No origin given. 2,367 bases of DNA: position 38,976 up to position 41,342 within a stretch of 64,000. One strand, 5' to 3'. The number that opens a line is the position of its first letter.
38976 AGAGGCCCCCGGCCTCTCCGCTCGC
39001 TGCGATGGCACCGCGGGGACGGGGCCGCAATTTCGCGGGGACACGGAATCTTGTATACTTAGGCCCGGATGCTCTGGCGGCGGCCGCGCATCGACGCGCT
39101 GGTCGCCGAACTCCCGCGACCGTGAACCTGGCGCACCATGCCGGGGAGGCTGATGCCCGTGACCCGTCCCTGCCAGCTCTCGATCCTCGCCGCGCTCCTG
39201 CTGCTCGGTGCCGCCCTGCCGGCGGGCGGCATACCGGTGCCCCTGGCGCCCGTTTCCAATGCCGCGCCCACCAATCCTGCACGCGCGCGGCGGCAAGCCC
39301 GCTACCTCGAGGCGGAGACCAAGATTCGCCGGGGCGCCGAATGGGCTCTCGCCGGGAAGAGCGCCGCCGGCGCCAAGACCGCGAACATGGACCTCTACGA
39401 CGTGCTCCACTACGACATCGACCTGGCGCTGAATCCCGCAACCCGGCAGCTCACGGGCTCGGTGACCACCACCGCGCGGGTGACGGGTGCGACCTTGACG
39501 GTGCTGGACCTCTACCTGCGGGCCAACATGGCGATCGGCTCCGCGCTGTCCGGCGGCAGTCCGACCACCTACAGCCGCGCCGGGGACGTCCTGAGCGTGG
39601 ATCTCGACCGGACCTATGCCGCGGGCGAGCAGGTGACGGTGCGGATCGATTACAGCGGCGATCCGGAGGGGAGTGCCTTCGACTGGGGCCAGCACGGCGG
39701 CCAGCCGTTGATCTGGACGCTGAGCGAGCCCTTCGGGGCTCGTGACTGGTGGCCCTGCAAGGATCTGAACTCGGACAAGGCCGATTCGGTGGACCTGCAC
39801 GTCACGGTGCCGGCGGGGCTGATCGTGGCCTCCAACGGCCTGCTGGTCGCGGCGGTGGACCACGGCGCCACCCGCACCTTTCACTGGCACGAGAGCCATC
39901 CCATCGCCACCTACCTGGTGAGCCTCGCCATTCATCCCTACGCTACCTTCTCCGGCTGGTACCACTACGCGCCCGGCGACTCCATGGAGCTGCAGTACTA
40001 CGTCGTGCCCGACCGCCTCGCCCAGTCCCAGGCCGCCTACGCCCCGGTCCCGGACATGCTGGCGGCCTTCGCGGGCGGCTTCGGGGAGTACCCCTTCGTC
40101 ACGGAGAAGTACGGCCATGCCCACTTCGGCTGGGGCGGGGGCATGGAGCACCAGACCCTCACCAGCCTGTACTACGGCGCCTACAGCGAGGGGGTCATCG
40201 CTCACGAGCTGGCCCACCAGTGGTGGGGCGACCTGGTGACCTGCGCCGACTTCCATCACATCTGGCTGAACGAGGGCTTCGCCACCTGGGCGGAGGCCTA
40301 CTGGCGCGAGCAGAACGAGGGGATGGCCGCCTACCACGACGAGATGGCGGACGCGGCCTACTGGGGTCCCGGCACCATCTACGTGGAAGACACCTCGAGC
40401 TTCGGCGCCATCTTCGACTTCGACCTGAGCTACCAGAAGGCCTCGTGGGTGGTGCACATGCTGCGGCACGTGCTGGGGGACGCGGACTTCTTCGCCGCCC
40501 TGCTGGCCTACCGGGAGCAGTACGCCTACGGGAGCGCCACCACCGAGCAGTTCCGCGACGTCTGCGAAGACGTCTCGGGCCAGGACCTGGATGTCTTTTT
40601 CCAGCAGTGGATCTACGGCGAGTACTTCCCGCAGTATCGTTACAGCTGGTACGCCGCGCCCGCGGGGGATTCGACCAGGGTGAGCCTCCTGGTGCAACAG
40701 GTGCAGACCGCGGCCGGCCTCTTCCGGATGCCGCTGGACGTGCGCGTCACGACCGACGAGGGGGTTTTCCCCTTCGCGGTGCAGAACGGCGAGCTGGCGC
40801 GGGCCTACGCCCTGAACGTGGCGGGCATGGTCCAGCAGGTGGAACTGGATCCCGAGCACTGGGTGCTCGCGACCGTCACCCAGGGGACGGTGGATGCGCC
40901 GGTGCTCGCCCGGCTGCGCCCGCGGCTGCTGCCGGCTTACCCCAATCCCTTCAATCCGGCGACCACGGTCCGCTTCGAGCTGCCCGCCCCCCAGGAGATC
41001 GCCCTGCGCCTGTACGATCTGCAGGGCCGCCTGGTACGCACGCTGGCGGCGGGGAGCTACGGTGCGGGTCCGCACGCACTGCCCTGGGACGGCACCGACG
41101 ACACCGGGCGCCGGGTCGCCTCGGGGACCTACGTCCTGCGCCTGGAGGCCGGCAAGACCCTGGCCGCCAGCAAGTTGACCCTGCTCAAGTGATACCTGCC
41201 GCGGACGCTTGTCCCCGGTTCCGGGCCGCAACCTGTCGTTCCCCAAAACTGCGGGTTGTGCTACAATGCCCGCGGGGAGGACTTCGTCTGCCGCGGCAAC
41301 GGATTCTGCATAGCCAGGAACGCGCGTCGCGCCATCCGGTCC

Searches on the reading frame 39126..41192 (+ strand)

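Call 17: search_protein_families(library=pfam, proteins=[window:39126-41192:+], max_evalue=0.001)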
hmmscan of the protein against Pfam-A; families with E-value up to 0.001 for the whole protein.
window:39126-41192:+ (688 aa): 4 families
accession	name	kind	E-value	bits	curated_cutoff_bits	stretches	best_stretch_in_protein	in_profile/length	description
PF01433.26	Peptidase_M1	-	2.5e-29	102.9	27.7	1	355-495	68-218/218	Peptidase family M1 domain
PF17900.6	Peptidase_M1_N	-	1.5e-12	48.4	25.8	1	94-264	3-186/186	Peptidase M1 N-terminal domain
PF13860.13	FlgD_ig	-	4.3e-11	43.1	27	1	614-676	13-76/79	FlgD Ig-like domain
PF18962.6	Por_Secre_tail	-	0.00053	20.7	27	0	605-678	2-67/75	Secretion system C-terminal sorting domain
